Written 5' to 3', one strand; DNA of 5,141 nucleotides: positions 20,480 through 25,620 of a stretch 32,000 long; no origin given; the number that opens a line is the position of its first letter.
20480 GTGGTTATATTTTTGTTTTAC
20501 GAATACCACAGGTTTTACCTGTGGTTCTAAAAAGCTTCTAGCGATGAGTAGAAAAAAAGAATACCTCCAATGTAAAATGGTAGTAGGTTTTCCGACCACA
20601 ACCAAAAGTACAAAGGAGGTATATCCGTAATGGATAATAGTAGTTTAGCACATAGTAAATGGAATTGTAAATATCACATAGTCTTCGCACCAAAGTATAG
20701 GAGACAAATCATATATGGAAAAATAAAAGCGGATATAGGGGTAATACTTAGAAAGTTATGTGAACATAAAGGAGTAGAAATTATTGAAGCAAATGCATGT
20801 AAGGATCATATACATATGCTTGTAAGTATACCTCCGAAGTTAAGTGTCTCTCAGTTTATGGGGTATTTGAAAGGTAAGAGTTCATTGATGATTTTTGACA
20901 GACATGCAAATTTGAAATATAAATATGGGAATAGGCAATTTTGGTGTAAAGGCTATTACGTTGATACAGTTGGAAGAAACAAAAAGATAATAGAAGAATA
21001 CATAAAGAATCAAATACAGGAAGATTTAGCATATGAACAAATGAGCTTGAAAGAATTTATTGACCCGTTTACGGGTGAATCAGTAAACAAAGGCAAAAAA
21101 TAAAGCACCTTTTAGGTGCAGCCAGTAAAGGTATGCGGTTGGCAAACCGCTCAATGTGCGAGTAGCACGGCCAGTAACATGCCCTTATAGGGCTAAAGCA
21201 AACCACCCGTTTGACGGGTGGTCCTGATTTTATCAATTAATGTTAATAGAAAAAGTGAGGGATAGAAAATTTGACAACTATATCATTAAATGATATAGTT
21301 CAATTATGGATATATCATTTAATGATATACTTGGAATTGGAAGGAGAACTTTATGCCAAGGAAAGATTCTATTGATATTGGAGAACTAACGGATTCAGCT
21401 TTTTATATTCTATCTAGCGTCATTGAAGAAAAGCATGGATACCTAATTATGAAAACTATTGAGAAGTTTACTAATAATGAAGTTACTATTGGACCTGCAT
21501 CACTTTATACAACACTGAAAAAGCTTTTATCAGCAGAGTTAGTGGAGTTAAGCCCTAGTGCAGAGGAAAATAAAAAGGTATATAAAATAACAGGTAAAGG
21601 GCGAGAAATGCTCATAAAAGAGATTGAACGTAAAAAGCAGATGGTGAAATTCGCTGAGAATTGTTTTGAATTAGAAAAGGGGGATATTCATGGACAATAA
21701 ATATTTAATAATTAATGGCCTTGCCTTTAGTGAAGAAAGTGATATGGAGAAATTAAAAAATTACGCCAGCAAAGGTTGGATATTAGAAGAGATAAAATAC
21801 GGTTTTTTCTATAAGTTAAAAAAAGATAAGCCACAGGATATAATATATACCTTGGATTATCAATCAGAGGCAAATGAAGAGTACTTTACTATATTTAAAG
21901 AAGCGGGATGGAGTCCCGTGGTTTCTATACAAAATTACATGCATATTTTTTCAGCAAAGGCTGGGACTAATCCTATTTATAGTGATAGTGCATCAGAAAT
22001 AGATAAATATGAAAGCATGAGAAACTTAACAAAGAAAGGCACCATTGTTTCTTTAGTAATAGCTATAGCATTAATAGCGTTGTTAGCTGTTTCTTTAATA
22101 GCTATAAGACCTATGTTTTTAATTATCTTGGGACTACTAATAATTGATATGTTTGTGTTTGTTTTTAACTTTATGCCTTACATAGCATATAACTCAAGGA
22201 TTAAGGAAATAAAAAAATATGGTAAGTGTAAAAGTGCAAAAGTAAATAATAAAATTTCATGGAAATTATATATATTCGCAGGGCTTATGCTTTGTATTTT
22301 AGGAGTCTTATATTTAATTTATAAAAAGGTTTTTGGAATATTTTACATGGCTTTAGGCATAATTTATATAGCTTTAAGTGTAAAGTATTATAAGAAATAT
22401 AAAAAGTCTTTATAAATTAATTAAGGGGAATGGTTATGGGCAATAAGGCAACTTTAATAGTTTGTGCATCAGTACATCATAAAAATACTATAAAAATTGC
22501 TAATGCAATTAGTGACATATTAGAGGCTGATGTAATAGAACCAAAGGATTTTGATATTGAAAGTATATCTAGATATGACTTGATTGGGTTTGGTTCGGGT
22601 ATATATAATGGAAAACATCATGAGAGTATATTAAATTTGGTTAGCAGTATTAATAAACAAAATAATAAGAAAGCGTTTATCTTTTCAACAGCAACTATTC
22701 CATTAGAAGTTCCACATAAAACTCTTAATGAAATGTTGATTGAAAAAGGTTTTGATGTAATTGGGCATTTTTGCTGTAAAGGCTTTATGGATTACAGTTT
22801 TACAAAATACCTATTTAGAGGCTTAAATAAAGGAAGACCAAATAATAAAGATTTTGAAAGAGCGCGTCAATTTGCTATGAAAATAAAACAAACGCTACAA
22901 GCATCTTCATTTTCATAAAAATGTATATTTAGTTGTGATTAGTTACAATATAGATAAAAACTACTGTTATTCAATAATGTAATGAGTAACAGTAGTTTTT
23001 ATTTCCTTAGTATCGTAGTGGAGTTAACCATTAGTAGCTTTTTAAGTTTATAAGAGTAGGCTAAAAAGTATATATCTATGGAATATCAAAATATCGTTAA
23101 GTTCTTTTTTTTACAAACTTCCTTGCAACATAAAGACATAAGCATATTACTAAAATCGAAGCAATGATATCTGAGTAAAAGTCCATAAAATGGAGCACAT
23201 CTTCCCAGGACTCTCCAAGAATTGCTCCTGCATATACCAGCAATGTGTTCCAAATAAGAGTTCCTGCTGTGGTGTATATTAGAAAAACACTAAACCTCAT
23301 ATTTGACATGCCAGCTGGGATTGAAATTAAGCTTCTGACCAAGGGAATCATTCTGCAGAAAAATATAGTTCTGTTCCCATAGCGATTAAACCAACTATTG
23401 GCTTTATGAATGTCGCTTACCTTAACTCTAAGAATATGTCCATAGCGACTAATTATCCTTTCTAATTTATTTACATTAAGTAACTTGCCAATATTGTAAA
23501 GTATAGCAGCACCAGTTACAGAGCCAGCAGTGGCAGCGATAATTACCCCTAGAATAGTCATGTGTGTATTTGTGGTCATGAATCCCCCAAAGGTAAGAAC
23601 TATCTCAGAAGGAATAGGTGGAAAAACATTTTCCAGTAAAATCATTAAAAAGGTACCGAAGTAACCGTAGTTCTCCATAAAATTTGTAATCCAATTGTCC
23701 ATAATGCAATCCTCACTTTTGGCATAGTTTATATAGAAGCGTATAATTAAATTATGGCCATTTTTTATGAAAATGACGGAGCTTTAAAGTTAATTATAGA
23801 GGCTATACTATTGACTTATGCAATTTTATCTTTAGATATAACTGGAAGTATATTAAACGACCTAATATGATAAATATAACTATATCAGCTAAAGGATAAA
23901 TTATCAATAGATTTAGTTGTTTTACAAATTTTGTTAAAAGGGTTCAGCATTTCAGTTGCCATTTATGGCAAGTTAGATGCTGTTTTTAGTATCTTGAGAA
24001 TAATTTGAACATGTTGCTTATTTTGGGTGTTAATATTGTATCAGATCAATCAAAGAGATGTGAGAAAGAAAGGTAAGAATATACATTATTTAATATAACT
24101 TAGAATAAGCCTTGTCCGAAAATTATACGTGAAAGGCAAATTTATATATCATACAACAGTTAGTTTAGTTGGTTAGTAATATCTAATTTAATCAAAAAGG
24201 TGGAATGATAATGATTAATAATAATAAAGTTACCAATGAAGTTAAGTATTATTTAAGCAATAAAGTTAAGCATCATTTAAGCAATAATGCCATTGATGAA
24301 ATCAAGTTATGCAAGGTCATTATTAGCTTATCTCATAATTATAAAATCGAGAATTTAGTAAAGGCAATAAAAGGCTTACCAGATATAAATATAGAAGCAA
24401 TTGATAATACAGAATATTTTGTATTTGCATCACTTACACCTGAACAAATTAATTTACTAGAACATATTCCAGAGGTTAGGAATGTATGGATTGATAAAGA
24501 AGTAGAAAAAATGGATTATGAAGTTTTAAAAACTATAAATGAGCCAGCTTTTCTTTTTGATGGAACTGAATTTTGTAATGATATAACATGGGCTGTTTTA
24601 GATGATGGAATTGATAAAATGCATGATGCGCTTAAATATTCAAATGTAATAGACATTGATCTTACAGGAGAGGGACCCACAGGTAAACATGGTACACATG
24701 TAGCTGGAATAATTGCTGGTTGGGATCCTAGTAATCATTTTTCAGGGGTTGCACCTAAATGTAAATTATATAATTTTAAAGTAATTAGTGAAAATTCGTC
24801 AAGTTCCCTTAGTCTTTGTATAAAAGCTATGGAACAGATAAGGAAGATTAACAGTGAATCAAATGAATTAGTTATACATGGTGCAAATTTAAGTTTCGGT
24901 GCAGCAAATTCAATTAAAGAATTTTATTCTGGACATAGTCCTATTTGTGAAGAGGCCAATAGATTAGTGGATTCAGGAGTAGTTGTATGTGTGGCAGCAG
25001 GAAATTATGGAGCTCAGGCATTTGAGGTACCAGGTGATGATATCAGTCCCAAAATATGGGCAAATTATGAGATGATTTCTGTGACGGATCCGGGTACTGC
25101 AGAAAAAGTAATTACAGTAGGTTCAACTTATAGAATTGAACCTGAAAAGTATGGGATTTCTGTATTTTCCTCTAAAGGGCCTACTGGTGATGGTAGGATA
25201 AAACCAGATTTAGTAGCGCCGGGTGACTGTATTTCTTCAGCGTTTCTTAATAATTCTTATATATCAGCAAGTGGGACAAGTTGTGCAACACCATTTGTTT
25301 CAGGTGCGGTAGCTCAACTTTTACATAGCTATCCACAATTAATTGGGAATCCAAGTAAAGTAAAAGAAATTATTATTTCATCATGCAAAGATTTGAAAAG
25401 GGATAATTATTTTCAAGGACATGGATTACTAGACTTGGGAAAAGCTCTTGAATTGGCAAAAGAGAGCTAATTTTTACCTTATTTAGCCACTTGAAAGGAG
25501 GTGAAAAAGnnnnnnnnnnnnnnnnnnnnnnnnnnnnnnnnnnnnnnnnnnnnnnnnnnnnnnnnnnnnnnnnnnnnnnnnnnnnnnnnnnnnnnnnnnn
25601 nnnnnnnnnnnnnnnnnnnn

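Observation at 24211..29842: Candidate uncharacterised radical-SAM RiPP system: cytoplasmic subtilase, Cys/Pro-rich precursor, two RRE-rSAM-SPASM paralogues, metallophosphoesterase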

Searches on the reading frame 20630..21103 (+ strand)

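Call 47: search_protein_families(library=pfam, proteins=[window:20630-21103:+], max_evalue=0.001)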
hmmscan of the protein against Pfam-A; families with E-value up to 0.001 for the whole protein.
window:20630-21103:+ (157 aa): 1 family
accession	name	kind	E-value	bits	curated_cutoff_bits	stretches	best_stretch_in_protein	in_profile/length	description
PF01797.21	Y1_Tnp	-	5.2e-41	140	23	1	10-128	2-121/121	Transposase IS200 like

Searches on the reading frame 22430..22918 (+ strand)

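Call 47: search_protein_families(library=pfam, proteins=[window:22430-22918:+], max_evalue=0.001)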
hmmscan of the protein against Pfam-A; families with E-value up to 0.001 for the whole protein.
window:22430-22918:+ (162 aa): 2 families
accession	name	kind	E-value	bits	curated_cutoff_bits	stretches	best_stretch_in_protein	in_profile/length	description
PF12724.12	Flavodoxin_5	-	2.7e-09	37.9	27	1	16-90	7-85/145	Flavodoxin domain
PF12641.12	Flavodoxin_3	-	2e-08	34.7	27.5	1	19-140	10-132/160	Flavodoxin domain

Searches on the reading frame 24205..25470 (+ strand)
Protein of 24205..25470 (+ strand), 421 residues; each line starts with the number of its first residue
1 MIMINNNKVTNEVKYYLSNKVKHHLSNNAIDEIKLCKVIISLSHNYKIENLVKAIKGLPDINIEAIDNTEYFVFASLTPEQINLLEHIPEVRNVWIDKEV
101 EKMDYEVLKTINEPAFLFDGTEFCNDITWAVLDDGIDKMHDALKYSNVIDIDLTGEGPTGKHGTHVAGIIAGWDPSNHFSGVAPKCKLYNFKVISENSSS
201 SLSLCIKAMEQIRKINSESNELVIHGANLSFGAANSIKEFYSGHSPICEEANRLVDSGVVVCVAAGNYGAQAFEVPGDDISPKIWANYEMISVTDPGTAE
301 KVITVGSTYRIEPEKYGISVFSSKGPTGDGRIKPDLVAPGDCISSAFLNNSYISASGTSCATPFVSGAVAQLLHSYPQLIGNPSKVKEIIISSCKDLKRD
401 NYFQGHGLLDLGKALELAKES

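Call 3: search_protein_families(library=pfam, proteins=[window:24205-25470:+], max_evalue=0.01)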
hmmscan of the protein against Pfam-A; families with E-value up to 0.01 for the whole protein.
window:24205-25470:+ (421 aa): 1 family
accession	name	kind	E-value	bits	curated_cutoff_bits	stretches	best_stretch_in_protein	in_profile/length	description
PF00082.27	Peptidase_S8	-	1.4e-43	149.7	21.8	1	128-407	5-288/288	Subtilase family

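Call 4: search_protein_families(library=ncbifam, proteins=[window:24205-25470:+], max_evalue=0.01)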
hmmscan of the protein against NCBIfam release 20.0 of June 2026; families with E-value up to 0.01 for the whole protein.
window:24205-25470:+ (421 aa): 9 families
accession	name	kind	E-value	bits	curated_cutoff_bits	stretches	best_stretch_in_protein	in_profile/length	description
TIGR03921.1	T7SS_mycosin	equivalog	2.1e-26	92.9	278.75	1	126-417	14-287/353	type VII secretion-associated serine protease mycosin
NF040809.1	germ_prot_CspBA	exception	1.2e-17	62.9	1250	1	288-413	391-520/1099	bifunctional germination protease/germinant receptor pseudoprotease CspBA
NF040553.1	SGO_0316_fam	subfamily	7.4e-15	53.7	1400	2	318-373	653-708/1486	SGO_0316/SGO_0317 family LPXTG-anchored serine peptidase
NF040808.2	CspC_non_triad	exception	3.7e-14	52.1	675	1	291-373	419-498/556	bile acid germinant receptor pseudoprotease CspC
NF042956.1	IteS_antiphage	equivalog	9.8e-14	50.5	900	1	74-394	201-533/747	S8 family anti-phage peptidase IteS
TIGR03895.1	protease_PatA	subfamily_domain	8.8e-10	38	421.05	1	336-395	140-201/606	PatA/PatG family cyanobactin maturation protease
NF033595.1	denti_PrtP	equivalog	3.5e-09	35.8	300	1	337-415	415-502/606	dentilisin complex serine proteinase subunit PrtP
NF051851.1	AtpSerPepEprS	equivalog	0.00035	18.7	1700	1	337-392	282-335/988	autotransporter serine peptidase EprS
NF049966.1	QH_SP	equivalog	0.004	16.5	165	0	161-272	41-129/219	subtilisin-like serine protease QhpE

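Call 82: search_protein_families(library=padloc, proteins=[window:24205-25470:+], max_evalue=0.001)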
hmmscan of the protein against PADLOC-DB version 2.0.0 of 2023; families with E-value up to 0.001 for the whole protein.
window:24205-25470:+ (421 aa): 7 families
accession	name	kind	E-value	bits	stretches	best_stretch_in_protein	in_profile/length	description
PDLC03014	subtilase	-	1.3e-49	167.8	1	98-408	148-388/391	-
PDLC02197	IetS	-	8.4e-21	71.9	1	63-396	194-537/749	-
PDLC02200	IetS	-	2.6e-12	43.8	1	128-398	271-554/780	-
PDLC02198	IetS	-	4.6e-12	42.7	1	129-344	256-494/795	-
PDLC02199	IetS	-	8.9e-11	38.7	1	80-375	270-582/826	-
PDLC02201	IetS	-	3.6e-08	30.1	1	128-395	256-525/781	-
PDLC02202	IetS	-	1.6e-05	21.4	1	227-396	399-558/780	-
